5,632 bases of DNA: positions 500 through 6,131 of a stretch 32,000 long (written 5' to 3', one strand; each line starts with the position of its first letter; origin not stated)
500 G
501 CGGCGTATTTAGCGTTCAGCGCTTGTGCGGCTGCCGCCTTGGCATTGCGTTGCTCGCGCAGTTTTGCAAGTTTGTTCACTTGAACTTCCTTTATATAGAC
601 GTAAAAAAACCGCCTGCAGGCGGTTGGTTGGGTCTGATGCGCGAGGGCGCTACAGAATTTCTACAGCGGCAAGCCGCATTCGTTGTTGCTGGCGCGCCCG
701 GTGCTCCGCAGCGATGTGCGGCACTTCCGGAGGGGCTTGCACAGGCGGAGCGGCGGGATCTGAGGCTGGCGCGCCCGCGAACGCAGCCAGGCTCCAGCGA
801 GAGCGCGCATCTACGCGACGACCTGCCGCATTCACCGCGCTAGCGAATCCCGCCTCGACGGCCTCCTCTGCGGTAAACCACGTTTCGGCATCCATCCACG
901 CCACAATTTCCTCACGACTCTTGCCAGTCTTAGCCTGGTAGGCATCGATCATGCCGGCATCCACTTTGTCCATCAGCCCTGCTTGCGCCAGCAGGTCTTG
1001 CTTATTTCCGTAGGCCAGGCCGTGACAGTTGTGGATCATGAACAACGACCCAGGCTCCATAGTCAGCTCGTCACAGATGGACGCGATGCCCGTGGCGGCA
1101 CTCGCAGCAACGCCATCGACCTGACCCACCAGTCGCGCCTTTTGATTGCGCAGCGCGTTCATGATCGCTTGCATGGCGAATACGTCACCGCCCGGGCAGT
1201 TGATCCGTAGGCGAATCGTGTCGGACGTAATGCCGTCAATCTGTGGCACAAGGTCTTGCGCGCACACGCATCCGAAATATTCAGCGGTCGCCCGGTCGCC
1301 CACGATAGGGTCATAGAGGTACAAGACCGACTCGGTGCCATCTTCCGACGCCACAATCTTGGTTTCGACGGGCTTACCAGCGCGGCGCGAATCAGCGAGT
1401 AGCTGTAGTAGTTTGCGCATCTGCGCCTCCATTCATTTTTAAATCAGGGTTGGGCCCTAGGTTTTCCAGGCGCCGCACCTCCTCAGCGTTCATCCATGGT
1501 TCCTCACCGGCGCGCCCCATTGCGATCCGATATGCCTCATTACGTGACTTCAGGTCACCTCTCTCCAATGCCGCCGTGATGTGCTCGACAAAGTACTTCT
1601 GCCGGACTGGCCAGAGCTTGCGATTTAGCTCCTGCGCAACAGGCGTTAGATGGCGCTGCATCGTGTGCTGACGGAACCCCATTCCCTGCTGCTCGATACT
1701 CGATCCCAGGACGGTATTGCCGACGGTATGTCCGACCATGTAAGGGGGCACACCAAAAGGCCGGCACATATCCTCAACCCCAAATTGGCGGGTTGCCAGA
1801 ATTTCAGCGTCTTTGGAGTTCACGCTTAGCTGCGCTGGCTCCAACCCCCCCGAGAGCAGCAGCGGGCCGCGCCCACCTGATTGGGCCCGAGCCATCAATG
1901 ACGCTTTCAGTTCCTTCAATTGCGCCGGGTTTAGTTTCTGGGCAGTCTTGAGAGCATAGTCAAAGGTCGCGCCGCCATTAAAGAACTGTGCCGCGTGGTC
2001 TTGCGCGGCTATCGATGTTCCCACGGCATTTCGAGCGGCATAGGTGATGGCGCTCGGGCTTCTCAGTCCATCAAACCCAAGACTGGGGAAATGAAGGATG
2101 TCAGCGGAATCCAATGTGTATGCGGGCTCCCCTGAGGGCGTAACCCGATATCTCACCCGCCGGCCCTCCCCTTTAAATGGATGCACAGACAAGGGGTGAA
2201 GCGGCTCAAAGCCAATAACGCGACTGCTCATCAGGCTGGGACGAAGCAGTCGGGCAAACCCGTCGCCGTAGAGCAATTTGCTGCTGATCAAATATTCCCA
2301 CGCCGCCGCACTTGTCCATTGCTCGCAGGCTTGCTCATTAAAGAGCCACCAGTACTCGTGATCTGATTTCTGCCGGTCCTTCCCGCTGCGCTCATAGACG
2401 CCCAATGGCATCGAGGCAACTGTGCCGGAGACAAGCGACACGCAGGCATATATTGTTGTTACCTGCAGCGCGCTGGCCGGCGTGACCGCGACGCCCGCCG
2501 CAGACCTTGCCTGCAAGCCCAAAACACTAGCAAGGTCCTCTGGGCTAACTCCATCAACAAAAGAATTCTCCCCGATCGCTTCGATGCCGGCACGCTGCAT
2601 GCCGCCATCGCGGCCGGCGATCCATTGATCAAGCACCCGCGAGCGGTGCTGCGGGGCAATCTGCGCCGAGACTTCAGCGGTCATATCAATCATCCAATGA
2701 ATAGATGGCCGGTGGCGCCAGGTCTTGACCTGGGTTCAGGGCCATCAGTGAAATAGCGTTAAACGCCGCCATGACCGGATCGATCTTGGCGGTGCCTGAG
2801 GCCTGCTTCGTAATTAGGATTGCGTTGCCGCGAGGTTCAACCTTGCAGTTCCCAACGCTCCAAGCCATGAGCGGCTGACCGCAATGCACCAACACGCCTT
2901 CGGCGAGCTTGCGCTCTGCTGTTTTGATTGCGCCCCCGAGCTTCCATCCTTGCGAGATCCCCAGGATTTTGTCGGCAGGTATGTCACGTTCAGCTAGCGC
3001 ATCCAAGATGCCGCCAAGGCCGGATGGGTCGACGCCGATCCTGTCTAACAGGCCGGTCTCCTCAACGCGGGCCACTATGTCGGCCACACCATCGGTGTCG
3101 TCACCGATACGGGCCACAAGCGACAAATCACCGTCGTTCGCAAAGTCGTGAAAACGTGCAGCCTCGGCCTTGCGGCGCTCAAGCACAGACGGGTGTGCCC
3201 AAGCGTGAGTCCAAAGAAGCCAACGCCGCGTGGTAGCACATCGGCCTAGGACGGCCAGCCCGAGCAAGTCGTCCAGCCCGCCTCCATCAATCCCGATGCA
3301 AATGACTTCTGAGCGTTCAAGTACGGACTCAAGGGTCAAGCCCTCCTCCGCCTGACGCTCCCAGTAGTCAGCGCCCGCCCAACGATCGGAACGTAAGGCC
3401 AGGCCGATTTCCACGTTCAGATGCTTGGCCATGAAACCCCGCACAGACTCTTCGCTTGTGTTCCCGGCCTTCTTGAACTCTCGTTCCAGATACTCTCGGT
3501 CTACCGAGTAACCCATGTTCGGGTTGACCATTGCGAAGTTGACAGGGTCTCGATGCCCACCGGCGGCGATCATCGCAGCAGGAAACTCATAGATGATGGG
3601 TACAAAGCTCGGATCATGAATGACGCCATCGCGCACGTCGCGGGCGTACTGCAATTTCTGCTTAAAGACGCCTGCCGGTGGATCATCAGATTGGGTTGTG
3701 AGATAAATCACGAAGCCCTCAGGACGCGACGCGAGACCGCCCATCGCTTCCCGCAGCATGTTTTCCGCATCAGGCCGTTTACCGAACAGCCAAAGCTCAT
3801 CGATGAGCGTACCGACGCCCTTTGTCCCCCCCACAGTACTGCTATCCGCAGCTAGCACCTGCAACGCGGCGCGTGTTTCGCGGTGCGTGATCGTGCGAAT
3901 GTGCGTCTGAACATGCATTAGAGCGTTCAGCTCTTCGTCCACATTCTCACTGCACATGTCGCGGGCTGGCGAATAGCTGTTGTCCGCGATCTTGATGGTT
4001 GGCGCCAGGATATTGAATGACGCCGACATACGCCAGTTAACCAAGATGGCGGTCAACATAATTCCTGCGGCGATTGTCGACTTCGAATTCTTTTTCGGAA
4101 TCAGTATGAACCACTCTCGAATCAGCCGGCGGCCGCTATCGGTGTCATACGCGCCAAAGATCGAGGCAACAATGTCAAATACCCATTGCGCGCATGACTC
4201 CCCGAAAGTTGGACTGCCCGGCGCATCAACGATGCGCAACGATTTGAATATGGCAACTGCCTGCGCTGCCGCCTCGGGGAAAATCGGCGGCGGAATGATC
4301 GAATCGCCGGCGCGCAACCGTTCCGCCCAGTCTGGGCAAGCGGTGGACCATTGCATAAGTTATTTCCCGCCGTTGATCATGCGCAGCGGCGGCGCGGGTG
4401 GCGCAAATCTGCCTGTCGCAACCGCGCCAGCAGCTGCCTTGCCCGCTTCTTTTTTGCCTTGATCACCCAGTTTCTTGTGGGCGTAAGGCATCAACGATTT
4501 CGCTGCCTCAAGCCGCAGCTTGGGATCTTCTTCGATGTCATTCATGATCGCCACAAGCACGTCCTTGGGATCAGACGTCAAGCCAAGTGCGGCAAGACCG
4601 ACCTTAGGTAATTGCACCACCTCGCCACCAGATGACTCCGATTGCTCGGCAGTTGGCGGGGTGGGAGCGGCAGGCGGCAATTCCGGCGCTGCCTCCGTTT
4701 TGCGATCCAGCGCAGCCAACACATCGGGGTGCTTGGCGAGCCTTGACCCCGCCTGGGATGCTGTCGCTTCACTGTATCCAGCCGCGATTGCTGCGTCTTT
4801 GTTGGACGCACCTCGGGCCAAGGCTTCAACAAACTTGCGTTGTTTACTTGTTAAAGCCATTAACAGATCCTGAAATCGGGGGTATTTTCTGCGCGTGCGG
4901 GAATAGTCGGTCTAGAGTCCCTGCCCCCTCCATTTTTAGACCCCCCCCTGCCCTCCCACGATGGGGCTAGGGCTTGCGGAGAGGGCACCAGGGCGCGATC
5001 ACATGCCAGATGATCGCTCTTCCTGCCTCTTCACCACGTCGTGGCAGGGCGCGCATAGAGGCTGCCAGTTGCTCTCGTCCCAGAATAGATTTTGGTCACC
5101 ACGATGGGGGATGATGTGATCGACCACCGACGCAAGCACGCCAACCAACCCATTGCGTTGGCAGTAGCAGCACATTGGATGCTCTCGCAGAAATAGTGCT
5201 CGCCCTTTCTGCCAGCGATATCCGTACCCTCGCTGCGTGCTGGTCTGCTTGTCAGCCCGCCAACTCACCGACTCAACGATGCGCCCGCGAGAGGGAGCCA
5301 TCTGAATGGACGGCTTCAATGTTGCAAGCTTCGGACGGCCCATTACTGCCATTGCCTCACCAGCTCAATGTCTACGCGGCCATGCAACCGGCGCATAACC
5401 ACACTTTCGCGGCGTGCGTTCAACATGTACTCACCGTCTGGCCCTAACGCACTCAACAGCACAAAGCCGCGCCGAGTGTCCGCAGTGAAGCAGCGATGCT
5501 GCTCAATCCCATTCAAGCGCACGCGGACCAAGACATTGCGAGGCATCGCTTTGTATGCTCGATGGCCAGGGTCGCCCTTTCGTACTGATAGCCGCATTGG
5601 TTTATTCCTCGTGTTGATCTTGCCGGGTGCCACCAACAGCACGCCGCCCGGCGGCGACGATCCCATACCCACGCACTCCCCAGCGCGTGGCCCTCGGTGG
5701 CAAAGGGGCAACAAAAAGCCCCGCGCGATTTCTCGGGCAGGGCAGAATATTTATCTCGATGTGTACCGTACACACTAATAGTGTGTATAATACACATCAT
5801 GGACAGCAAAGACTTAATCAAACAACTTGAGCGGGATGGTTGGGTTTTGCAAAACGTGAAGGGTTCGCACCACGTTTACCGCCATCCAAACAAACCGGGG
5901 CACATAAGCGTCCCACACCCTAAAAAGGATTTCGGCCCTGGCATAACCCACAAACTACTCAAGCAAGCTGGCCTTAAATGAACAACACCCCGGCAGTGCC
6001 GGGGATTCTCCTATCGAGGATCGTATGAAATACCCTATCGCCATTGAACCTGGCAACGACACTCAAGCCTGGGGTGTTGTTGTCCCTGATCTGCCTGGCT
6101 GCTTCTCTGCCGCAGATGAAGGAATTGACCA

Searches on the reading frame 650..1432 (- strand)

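Call 62: search_protein_families(library=pfam, proteins=[window:650-1432:-], max_evalue=0.001)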
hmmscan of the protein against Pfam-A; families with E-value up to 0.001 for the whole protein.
window:650-1432:- (260 aa): 2 families
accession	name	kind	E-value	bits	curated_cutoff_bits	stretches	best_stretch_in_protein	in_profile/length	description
PF00574.28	CLP_protease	-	2.1e-24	86.8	20.2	1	70-200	46-178/182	Clp protease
PF25145.1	NfeD1b_N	-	9.7e-06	25.7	40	1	70-130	31-91/189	NfeD1b, N-terminal domain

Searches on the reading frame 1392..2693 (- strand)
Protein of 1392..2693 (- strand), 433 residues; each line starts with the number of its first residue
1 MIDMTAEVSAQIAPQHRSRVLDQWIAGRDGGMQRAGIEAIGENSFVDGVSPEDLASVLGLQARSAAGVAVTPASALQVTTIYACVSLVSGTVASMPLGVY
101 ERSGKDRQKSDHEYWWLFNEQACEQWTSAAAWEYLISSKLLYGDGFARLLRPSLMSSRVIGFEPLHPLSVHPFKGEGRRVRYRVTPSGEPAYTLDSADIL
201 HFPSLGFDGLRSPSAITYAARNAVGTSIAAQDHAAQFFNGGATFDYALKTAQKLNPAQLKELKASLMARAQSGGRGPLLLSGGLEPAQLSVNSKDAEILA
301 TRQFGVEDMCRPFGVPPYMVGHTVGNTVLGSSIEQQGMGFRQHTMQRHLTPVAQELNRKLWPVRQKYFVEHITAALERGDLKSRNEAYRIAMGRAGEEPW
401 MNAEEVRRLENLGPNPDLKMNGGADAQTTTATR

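Call 62: search_protein_families(library=pfam, proteins=[window:1392-2693:-], max_evalue=0.001)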
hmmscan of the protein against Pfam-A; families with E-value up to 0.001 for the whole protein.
window:1392-2693:- (433 aa): 1 family
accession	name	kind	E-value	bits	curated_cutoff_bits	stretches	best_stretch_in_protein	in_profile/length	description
PF04860.17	Phage_portal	-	1e-75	255.4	39.1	1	80-411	2-321/321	Phage portal protein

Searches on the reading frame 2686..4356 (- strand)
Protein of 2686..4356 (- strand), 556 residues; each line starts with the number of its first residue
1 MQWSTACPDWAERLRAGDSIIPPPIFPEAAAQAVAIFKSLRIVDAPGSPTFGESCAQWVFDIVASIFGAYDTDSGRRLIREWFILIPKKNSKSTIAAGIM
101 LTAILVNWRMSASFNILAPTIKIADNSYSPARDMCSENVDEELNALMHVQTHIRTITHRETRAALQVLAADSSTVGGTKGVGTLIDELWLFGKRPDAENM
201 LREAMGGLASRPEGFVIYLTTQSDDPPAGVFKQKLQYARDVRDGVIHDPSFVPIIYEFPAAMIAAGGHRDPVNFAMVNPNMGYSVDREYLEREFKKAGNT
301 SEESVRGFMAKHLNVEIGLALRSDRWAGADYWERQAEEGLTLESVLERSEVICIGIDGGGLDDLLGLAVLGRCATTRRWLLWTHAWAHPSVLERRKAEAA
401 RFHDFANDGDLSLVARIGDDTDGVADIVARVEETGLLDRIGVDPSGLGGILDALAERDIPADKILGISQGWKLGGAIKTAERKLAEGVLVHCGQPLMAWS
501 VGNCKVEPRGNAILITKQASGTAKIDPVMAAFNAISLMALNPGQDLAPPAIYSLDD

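Call 62: search_protein_families(library=pfam, proteins=[window:2686-4356:-], max_evalue=0.001)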
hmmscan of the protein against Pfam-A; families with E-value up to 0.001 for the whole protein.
window:2686-4356:- (556 aa): 2 families
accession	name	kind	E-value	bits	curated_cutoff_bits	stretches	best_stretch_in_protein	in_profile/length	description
PF20441.4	TerL_nuclease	-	2.9e-12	46.8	24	1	256-536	8-280/286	Terminase large subunit, endonuclease domain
PF03354.21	TerL_ATPase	-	5e-07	30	23.7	1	61-238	5-176/178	Terminase large subunit, ATPase domain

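Call 71: find_related_loci(query=window:2686-4356:-, collection=viral_contigs, flank=9000)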
Query window:2686-4356:- (556 aa) in viral_contigs; peptide patterns used: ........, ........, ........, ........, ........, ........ (x = any residue, [..] = any of these).
600 stretches matched a pattern (row limit reached: there are more); 599 encode a relative of the query (tblastn E <= 1e-3); the best 80 are kept; 80 distinct loci.
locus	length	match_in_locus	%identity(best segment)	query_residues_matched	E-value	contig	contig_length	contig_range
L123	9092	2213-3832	74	3-542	0e+0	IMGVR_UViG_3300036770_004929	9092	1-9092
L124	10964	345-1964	74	3-542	0e+0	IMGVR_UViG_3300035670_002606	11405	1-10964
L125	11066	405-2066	70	1-542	0e+0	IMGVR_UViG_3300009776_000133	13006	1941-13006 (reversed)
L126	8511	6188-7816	72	2-545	0e+0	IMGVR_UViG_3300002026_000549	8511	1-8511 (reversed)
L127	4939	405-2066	70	1-542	0e+0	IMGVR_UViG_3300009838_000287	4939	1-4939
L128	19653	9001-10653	72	1-554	0e+0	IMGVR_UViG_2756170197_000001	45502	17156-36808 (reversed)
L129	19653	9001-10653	72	1-554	0e+0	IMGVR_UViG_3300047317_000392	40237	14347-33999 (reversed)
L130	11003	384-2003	71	3-542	0e+0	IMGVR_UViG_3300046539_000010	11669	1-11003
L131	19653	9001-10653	72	1-554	0e+0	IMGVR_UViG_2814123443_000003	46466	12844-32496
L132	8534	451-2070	72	2-542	0e+0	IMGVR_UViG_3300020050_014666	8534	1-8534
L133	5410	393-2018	72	2-542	0e+0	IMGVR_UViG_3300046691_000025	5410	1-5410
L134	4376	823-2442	72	2-542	0e+0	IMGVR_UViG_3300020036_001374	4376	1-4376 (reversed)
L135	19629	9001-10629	73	2-545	0e+0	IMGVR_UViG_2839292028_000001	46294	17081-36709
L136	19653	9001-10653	72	1-554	0e+0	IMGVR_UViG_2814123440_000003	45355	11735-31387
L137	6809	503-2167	69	1-556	0e+0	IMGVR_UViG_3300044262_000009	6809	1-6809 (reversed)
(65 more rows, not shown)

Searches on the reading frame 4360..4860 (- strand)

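Call 62: search_protein_families(library=pfam, proteins=[window:4360-4860:-], max_evalue=0.001)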
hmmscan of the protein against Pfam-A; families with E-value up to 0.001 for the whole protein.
window:4360-4860:- (166 aa): 1 family
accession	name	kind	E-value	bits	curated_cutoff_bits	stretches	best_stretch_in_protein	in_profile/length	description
PF03592.21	Terminase_2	-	8.3e-10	39.9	26.1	1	3-57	1-55/141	Terminase small subunit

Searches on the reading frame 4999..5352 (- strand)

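Call 3: search_protein_families(library=pfam, proteins=[window:4999-5352:-], max_evalue=0.1)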
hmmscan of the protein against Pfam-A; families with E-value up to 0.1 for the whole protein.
window:4999-5352:- (117 aa): 1 family
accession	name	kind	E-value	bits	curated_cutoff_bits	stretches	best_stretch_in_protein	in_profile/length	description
PF01844.29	HNH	-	1.8e-07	31.7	21.4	1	61-105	1-42/47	HNH endonuclease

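Call 7: search_protein_families(library=phrogs, proteins=[window:4999-5352:-], max_evalue=0.01)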
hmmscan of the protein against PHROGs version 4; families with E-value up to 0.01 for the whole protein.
window:4999-5352:- (117 aa): 12 families
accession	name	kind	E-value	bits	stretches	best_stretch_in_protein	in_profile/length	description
phrog_589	-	DNA, RNA and nucleotide metabolism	1.1e-33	117.5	1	6-116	41-147/179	HNH endonuclease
phrog_2323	-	DNA, RNA and nucleotide metabolism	5.2e-33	114.4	1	30-115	7-91/113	HNH endonuclease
phrog_144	-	DNA, RNA and nucleotide metabolism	9.6e-27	94.7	1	35-114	60-139/175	HNH endonuclease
phrog_5956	-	DNA, RNA and nucleotide metabolism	8.8e-20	71.8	1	35-113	37-113/138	HNH endonuclease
phrog_4581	-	head and packaging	8.8e-13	49.4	1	32-113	37-114/395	terminase small subunit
phrog_333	-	DNA, RNA and nucleotide metabolism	9.3e-09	36.6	1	35-105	8-76/138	HNH endonuclease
phrog_119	-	DNA, RNA and nucleotide metabolism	1.2e-08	35.3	1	33-113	177-260/443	HNH endonuclease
phrog_338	-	DNA, RNA and nucleotide metabolism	3.8e-07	30.8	1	34-105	181-257/340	HNH endonuclease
phrog_6050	-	DNA, RNA and nucleotide metabolism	1.5e-06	28.3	1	33-110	285-360/402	HNH endonuclease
phrog_11604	-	DNA, RNA and nucleotide metabolism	1.1e-05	26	1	51-113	68-134/160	HNH endonuclease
phrog_1271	-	DNA, RNA and nucleotide metabolism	0.00034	21.1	1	35-112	246-320/361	HNH endonuclease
phrog_7785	-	DNA, RNA and nucleotide metabolism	0.0025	18.8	1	35-110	47-114/147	HNH endonuclease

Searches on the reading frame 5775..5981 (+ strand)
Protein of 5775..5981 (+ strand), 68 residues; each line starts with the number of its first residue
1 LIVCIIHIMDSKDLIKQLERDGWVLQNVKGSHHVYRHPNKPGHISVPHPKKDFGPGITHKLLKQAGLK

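Call 3: search_protein_families(library=pfam, proteins=[window:5775-5981:+], max_evalue=0.1)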
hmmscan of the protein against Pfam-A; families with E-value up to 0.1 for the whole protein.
window:5775-5981:+ (68 aa): 1 family
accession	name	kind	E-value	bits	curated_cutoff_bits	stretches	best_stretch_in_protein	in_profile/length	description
PF07927.17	HicA_toxin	-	1.2e-19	70.5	27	1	12-67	2-58/58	HicA toxin of bacterial toxin-antitoxin,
